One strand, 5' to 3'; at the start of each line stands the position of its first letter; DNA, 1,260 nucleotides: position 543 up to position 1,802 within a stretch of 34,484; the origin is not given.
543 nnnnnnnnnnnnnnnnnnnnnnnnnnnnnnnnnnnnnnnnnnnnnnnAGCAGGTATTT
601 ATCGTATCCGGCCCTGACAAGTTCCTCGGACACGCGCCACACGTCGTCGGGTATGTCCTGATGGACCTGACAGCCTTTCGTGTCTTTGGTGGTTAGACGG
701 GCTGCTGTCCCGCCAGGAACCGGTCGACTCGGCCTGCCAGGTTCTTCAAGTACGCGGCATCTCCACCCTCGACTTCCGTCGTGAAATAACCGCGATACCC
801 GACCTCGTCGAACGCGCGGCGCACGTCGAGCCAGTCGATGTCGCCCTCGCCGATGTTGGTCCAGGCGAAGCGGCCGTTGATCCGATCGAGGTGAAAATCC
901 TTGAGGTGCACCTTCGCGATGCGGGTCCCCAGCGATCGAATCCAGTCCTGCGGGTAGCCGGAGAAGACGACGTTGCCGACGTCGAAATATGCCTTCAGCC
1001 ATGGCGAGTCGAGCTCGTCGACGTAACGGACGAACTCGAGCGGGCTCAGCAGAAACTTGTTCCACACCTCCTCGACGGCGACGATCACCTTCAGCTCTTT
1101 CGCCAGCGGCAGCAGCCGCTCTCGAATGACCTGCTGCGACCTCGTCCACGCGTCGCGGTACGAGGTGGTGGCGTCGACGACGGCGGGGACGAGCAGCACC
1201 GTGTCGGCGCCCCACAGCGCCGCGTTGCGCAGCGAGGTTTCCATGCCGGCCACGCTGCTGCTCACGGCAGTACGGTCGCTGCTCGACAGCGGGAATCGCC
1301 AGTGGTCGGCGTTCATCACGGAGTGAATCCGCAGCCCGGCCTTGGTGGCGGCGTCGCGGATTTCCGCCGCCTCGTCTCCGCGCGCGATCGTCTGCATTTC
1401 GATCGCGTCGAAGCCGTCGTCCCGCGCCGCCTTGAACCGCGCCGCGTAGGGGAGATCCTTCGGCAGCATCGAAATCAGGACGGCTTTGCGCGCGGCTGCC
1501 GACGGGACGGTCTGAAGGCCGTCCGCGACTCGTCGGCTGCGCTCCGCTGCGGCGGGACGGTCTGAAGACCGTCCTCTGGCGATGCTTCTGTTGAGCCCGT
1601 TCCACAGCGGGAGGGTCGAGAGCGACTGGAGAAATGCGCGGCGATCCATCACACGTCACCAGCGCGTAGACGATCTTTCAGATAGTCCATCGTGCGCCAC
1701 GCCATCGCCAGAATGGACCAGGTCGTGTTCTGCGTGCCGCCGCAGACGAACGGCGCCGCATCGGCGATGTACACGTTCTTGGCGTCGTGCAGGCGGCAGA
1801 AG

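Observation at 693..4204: TAT-exported flavoprotein dehydrogenase module (gamma subunit + GMC + TIM-barrel protein) with no cytochrome c partner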

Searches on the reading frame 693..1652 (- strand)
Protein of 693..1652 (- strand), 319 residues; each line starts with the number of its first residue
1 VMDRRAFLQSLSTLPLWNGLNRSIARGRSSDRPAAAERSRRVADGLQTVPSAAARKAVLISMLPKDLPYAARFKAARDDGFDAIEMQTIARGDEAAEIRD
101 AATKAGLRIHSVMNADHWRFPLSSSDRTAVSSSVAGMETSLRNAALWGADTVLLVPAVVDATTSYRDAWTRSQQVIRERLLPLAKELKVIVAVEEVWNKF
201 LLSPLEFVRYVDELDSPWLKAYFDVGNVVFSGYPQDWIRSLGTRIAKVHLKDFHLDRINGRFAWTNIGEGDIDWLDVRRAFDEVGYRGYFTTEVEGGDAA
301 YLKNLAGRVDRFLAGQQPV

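Call 6: search_protein_families(library=pfam, proteins=[window:693-1652:-], max_evalue=0.01)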
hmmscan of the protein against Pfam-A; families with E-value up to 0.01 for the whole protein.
window:693-1652:- (319 aa): 1 family
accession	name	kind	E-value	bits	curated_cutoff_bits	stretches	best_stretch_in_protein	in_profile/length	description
PF01261.30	AP_endonuc_2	-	1.5e-34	120.3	31.1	1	73-300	1-238/249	Xylose isomerase-like TIM barrel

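Call 7: find_encoding_contigs(protein=window:693-1652:-, flank=10000, max_places=6)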
Protein window:693-1652:- (319 aa): no gene with exactly this product is on record in the collection.

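Call 18: search_solved_structures(query=window:693-1652:-, max_evalue=0.01)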
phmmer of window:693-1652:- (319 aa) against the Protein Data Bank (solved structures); distinct sequences matched with E-value up to 0.01: 7.
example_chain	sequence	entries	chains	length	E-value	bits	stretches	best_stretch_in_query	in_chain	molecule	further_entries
3cqh_A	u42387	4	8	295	3.6e-10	42.6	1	63-293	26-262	L-ribulose-5-phosphate 3-epimerase ulaE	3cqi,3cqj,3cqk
3wqo_A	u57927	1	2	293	2.5e-05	26.7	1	181-294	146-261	Uncharacterized protein MJ1311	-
8z1i_A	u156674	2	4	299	0.00013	24.3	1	76-297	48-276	Art22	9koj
8xix_A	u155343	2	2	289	0.0018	20.6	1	174-293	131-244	D-tagatose 3-epimerase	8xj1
8xiv_A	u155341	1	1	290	0.0018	20.6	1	174-293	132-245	D-tagatose 3-epimerase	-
1k77_A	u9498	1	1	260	0.0028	19.9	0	56-293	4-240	Hypothetical protein ygbM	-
3tva_A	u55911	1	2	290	0.0036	19.6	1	207-295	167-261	Xylose isomerase domain protein TIM barrel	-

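Call 30: find_homologous_proteins(query=window:693-1652:-, max_evalue=0.00001)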
Query window:693-1652:- (319 aa): 7970 proteins with E <= 0.00001 among 8000 candidates; the best 120 are listed.
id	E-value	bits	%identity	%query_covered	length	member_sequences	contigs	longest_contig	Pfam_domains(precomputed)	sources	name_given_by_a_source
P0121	1.7e-207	706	100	100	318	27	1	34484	PF01261.31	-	-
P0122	6.8e-182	621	88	100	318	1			PF01261.31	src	-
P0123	3.3e-169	580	85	100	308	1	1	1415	PF01261.31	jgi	jgi:L-ribulose-5-phosphate 3-epimerase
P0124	9.1e-168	575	82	99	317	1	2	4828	PF01261.31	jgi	jgi:L-ribulose-5-phosphate 3-epimerase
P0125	7.4e-167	572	82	100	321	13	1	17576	PF01261.31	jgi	jgi:L-ribulose-5-phosphate 3-epimerase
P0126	1.1e-163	562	83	100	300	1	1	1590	PF01261.31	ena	-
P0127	3.1e-161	554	80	100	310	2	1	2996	PF01261.31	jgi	jgi:L-ribulose-5-phosphate 3-epimerase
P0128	4.0e-161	553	82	100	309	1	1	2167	PF01261.31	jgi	jgi:L-ribulose-5-phosphate 3-epimerase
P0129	7.4e-161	552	83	100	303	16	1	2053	PF01261.31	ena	-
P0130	8.8e-160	549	81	100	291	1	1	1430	PF01261.31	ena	-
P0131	2.2e-159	548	81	100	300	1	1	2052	PF01261.31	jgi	-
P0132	2.3e-157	541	73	100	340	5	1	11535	PF01261.31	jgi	jgi:hexulose-6-phosphate isomerase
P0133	2.3e-156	538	79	100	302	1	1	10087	PF01261.31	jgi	jgi:L-ribulose-5-phosphate 3-epimerase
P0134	2.7e-156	537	78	100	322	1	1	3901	PF01261.31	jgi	-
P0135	3.1e-156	537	87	86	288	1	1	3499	PF01261.31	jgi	jgi:L-ribulose-5-phosphate 3-epimerase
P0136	3.4e-156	537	80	100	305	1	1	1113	PF01261.31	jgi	jgi:L-ribulose-5-phosphate 3-epimerase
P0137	4.0e-156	537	80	100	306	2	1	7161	PF01261.31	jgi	jgi:hexulose-6-phosphate isomerase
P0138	9.9e-156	536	77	100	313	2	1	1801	PF01261.31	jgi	jgi:L-ribulose-5-phosphate 3-epimerase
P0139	1.0e-155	535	87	86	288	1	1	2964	PF01261.31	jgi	jgi:L-ribulose-5-phosphate 3-epimerase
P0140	2.1e-155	534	78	100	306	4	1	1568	PF01261.31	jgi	jgi:L-ribulose-5-phosphate 3-epimerase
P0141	2.5e-155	534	78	100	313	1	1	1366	PF01261.31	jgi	jgi:L-ribulose-5-phosphate 3-epimerase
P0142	2.8e-155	534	76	100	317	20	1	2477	PF01261.31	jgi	-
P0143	5.2e-155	533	77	100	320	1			PF01261.31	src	-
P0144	7.8e-155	533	79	100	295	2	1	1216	PF01261.31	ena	-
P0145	1.9e-154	531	78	100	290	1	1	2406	PF01261.31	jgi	jgi:L-ribulose-5-phosphate 3-epimerase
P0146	5.8e-154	530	89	83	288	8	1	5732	PF01261.31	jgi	jgi:L-ribulose-5-phosphate 3-epimerase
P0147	5.9e-154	530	77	100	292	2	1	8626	PF01261.31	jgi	jgi:hexulose-6-phosphate isomerase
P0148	8.1e-154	529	76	99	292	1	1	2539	PF01261.31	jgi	jgi:L-ribulose-5-phosphate 3-epimerase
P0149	1.1e-153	529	78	100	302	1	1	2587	PF01261.31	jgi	jgi:L-ribulose-5-phosphate 3-epimerase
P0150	1.5e-153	528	85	86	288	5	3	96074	PF01261.31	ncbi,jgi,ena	-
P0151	3.4e-153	527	76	100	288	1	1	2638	PF01261.31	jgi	jgi:hexulose-6-phosphate isomerase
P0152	3.5e-153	527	78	100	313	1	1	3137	PF01261.31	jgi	-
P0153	6.0e-153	526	88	83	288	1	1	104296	PF01261.31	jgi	jgi:L-ribulose-5-phosphate 3-epimerase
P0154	9.0e-153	526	77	100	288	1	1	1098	PF01261.31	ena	-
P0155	1.0e-152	526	78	100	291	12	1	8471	PF01261.31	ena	-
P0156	1.0e-152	526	78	100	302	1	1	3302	PF01261.31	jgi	-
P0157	1.1e-152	525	88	83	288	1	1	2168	PF01261.31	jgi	jgi:L-ribulose-5-phosphate 3-epimerase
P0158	1.3e-152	525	88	83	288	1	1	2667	PF01261.31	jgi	jgi:L-ribulose-5-phosphate 3-epimerase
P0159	1.6e-152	525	78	100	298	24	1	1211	PF01261.31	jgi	-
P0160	2.2e-152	524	77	100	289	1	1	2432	PF01261.31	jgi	jgi:L-ribulose-5-phosphate 3-epimerase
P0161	2.6e-152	524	77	100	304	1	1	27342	PF01261.31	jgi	jgi:hexulose-6-phosphate isomerase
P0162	2.6e-152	524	77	100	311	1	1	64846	PF01261.31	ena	-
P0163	2.7e-152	524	77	100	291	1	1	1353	PF01261.31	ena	-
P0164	3.5e-152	524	78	100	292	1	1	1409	PF01261.31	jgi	jgi:L-ribulose-5-phosphate 3-epimerase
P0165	3.8e-152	524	76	99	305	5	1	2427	PF01261.31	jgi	jgi:L-ribulose-5-phosphate 3-epimerase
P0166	4.5e-152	523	78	100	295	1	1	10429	PF01261.31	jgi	jgi:L-ribulose-5-phosphate 3-epimerase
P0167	5.2e-152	523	84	87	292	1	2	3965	PF01261.31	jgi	jgi:L-ribulose-5-phosphate 3-epimerase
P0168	7.0e-152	523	77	100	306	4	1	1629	PF01261.31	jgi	-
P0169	7.9e-152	523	76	100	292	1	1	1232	PF01261.31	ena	-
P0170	9.9e-152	522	75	100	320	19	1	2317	PF01261.31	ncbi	-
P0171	1.3e-151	522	77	100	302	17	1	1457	PF01261.31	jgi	jgi:L-ribulose-5-phosphate 3-epimerase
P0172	1.5e-151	522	76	100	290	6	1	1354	PF01261.31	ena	-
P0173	1.9e-151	521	76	99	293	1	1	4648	PF01261.31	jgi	jgi:L-ribulose-5-phosphate 3-epimerase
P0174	2.3e-151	521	77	100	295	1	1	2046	PF01261.31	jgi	jgi:L-ribulose-5-phosphate 3-epimerase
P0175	2.6e-151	521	76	100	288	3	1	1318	PF01261.31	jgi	jgi:L-ribulose-5-phosphate 3-epimerase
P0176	2.7e-151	521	76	99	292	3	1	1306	PF01261.31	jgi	jgi:hexulose-6-phosphate isomerase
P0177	2.8e-151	521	76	100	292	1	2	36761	PF01261.31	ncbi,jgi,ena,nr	ncbi:MAG: xylose isomerase [Acidobacteria bacterium]|nr:MAG: xylose isomerase [Acidobacteriota bacte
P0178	3.4e-151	521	78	100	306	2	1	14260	PF01261.31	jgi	-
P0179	4.3e-151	520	83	87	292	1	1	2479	PF01261.31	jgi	jgi:L-ribulose-5-phosphate 3-epimerase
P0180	4.4e-151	520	76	100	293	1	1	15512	PF01261.31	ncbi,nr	ncbi:MAG: xylose isomerase [Acidobacteria bacterium]|nr:MAG: xylose isomerase [Acidobacteriota bacte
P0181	6.1e-151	520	75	100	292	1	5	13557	PF01261.31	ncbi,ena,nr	ncbi:MAG: xylose isomerase [Acidobacteria bacterium]|nr:MAG: xylose isomerase [Acidobacteriota bacte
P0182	6.7e-151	520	75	100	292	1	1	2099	PF01261.31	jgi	-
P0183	8.5e-151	519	75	100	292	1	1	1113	PF01261.31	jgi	-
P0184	9.2e-151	519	74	99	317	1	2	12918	PF01261.31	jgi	jgi:L-ribulose-5-phosphate 3-epimerase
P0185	1.0e-150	519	75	100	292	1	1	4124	PF01261.31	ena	-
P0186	1.1e-150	519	77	99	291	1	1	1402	PF01261.31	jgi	jgi:L-ribulose-5-phosphate 3-epimerase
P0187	1.2e-150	519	75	100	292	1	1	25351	PF01261.31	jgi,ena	-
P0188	2.8e-150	518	75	100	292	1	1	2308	PF01261.31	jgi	-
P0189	3.0e-150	518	75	100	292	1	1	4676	PF01261.31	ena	-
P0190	3.9e-150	517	75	100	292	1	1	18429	PF01261.31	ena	-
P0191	4.3e-150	517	86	83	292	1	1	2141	PF01261.31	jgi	jgi:hexulose-6-phosphate isomerase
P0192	4.4e-150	517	88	81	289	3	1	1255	PF01261.31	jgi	-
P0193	4.5e-150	517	75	100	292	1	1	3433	PF01261.31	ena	-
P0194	4.7e-150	517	83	87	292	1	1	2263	PF01261.31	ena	-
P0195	5.1e-150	517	83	87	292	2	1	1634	PF01261.31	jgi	-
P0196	5.4e-150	517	76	100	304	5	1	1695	PF01261.31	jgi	jgi:L-ribulose-5-phosphate 3-epimerase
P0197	6.1e-150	516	75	100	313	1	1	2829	PF01261.31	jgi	-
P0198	6.8e-150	516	76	100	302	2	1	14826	PF01261.31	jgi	jgi:L-ribulose-5-phosphate 3-epimerase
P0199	7.6e-150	516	85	85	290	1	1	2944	PF01261.31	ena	-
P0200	1.3e-149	515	74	100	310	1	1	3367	PF01261.31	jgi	jgi:L-ribulose-5-phosphate 3-epimerase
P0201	2.3e-149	515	76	100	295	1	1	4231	PF01261.31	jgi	jgi:L-ribulose-5-phosphate 3-epimerase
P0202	2.4e-149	515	75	100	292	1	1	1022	PF01261.31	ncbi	-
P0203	3.8e-149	514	76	100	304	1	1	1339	PF01261.31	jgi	jgi:L-ribulose-5-phosphate 3-epimerase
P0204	4.6e-149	514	77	98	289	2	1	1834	PF01261.31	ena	-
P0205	5.1e-149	513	74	100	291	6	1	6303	PF01261.31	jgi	jgi:hexulose-6-phosphate isomerase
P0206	5.6e-149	513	87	83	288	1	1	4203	PF01261.31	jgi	jgi:L-ribulose-5-phosphate 3-epimerase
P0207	6.5e-149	513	77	98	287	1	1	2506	PF01261.31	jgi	jgi:L-ribulose-5-phosphate 3-epimerase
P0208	6.8e-149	513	75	100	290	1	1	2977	PF01261.31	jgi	jgi:L-ribulose-5-phosphate 3-epimerase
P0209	7.6e-149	513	75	100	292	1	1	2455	PF01261.31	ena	-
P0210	8.8e-149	513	74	100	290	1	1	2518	PF01261.31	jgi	jgi:L-ribulose-5-phosphate 3-epimerase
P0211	9.9e-149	513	83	87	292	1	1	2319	PF01261.31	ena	-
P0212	2.0e-148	511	74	100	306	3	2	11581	PF01261.31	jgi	jgi:L-ribulose-5-phosphate 3-epimerase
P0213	2.1e-148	511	76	100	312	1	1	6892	PF01261.31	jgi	-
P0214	2.4e-148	511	88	81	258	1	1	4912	PF01261.31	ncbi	-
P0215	3.8e-148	511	76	100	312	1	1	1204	PF01261.31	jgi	-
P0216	4.0e-148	511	75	99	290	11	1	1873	PF01261.31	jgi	jgi:L-ribulose-5-phosphate 3-epimerase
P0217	4.3e-148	510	75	100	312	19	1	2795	PF01261.31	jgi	-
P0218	4.8e-148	510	75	100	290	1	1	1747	PF01261.31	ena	-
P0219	5.0e-148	510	74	100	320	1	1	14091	PF01261.31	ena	-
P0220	5.3e-148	510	87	81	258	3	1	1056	PF01261.31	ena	-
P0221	9.0e-148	509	86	84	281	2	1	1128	PF01261.31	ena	-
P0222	1.1e-147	509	73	100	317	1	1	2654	PF01261.31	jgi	jgi:L-ribulose-5-phosphate 3-epimerase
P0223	1.6e-147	509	75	99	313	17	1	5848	PF01261.31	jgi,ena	-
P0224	1.7e-147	508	88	81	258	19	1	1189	PF01261.31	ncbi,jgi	-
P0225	2.6e-147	508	74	100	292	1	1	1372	PF01261.31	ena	-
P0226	3.9e-147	507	75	100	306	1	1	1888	PF01261.31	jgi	jgi:L-ribulose-5-phosphate 3-epimerase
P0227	4.1e-147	507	74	100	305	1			PF01261.31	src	-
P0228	4.4e-147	507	73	100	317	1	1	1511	PF01261.31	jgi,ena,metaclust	metaclust:\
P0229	5.8e-147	507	75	100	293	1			PF01261.31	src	-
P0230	8.9e-147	506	76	100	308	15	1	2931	PF01261.31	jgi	jgi:L-ribulose-5-phosphate 3-epimerase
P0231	1.0e-146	506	75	100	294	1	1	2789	PF01261.31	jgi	-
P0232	1.1e-146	506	86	83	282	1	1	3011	PF01261.31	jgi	jgi:L-ribulose-5-phosphate 3-epimerase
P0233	1.1e-146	506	75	100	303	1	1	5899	PF01261.31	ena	-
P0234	1.3e-146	506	75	100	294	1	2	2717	PF01261.31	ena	-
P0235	1.4e-146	505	74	100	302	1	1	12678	PF01261.31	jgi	jgi:hexulose-6-phosphate isomerase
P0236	1.5e-146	505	75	100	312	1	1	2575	PF01261.31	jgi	jgi:hexulose-6-phosphate isomerase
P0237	2.4e-146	505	74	100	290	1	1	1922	PF01261.31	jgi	jgi:L-ribulose-5-phosphate 3-epimerase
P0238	2.5e-146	505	74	100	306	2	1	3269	PF01261.31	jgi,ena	-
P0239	3.1e-146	504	74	100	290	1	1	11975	PF01261.31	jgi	jgi:L-ribulose-5-phosphate 3-epimerase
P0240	3.5e-146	504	74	100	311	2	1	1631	PF01261.31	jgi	jgi:L-ribulose-5-phosphate 3-epimerase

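Call 31: find_encoding_contigs(protein=P0121, flank=10000, max_places=4)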
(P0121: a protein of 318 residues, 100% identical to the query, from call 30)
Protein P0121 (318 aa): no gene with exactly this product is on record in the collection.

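Call 38: search_protein_families(library=ncbifam, proteins=[P0121], max_evalue=0.001)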
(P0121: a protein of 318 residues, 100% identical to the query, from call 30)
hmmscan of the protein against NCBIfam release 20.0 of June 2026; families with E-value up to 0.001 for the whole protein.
P0121 (318 aa): 8 families
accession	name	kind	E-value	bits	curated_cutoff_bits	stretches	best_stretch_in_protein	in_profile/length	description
NF009689.0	PRK13210.1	subfamily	1.3e-26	93.5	200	1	62-293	13-256/286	L-ribulose-5-phosphate 3-epimerase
NF009688.0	PRK13209.1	subfamily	4.6e-17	61.9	317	1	64-292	19-253/286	L-ribulose-5-phosphate 3-epimerase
TIGR00542.1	hxl6Piso_put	equivalog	2.8e-16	59.7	272.15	1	62-293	12-249/279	L-ribulose-5-phosphate 3-epimerase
NF051856.1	PsicseEpim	equivalog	1.5e-07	31.5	300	1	75-292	25-244/287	D-psicose 3-epimerase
NF007441.0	PRK09989.1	equivalog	4.7e-06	26.6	412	1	54-293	3-241/258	HPr family phosphocarrier protein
TIGR03234.1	OH-pyruv-isom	equivalog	3.1e-05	23.4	353.45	0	55-107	3-54/254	hydroxypyruvate isomerase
TIGR04379.1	myo_inos_iolE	equivalog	7.6e-05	22.4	290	0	214-294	173-267/290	myo-inosose-2 dehydratase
NF043033.1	OxoTetrIsom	equivalog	0.00015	21.6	325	1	56-292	5-236/251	2-oxo-tetronate isomerase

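Call 45: search_solved_structures(query=A2, max_evalue=1)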
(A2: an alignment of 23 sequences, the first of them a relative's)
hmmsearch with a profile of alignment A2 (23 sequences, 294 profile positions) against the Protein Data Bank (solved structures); distinct sequences matched with E-value up to 1: 12.
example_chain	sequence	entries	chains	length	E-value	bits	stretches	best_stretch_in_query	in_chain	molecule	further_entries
3cqh_A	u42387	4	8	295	2.4e-13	53.1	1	38-271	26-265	L-ribulose-5-phosphate 3-epimerase ulaE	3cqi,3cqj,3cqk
8z1i_A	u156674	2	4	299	6.9e-07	31.9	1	37-271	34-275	Art22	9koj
1k77_A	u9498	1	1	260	3.7e-05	26.2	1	30-61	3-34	Hypothetical protein ygbM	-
3wqo_A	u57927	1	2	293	9.3e-05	24.9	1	157-270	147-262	Uncharacterized protein MJ1311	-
3tva_A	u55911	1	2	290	0.00088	21.7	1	184-284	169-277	Xylose isomerase domain protein TIM barrel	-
8xix_A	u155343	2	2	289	0.0022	20.4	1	148-268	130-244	D-tagatose 3-epimerase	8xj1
8xiv_A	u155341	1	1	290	0.0022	20.4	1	148-268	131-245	D-tagatose 3-epimerase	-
7vpf_A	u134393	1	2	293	0.039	16.3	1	150-269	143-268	Xylose isomerase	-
8qrz_A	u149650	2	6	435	0.46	12.8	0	242-271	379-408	Sugar phosphate isomerase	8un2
5zhz_A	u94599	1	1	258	0.49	12.7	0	211-259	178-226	Probable endonuclease 4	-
7x7w_A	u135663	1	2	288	0.52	12.6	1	170-268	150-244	D-PSICOSE 3-EPIMERASE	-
2zds_A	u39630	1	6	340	0.9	11.8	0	239-272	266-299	Putative DNA-binding protein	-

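Call 55: predict_structure(alignment_id=A2)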
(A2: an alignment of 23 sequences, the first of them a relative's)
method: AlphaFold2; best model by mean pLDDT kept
length: 318 residues; sequences in the alignment: 23
mean_pLDDT: 76.0   pTM: 0.74
mean pLDDT of the five models: 76.0, 74.9, 73.4, 70.9, 53.3
residues with pLDDT >= 90: 109; 70-90: 104; 50-70: 64; < 50: 41
segments of 3 or more residues with pLDDT < 50: 11-48
pLDDT, mean of each block of 10 residues (from residue 1): 53 34 29 35 43 81 89 93 81 83 93 76 86 89 90 74 81 93 96 71 84 93 68 84 90 59 64 90 91 69 88 88
secondary structure, 60 per line:
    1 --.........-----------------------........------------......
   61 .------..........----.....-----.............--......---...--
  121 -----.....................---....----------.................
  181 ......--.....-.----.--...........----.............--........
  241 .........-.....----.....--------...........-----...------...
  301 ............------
elements in order: H3-11 H35-42 E55-58 H68-77 E82-86 H92-104 E107-112 H126-146 E150-153 H164-186 E189-193 H203-213 E218-223 H224-230 H233-243 E244-249 E251-255 E260-264 H273-283 E289-291 H298-312
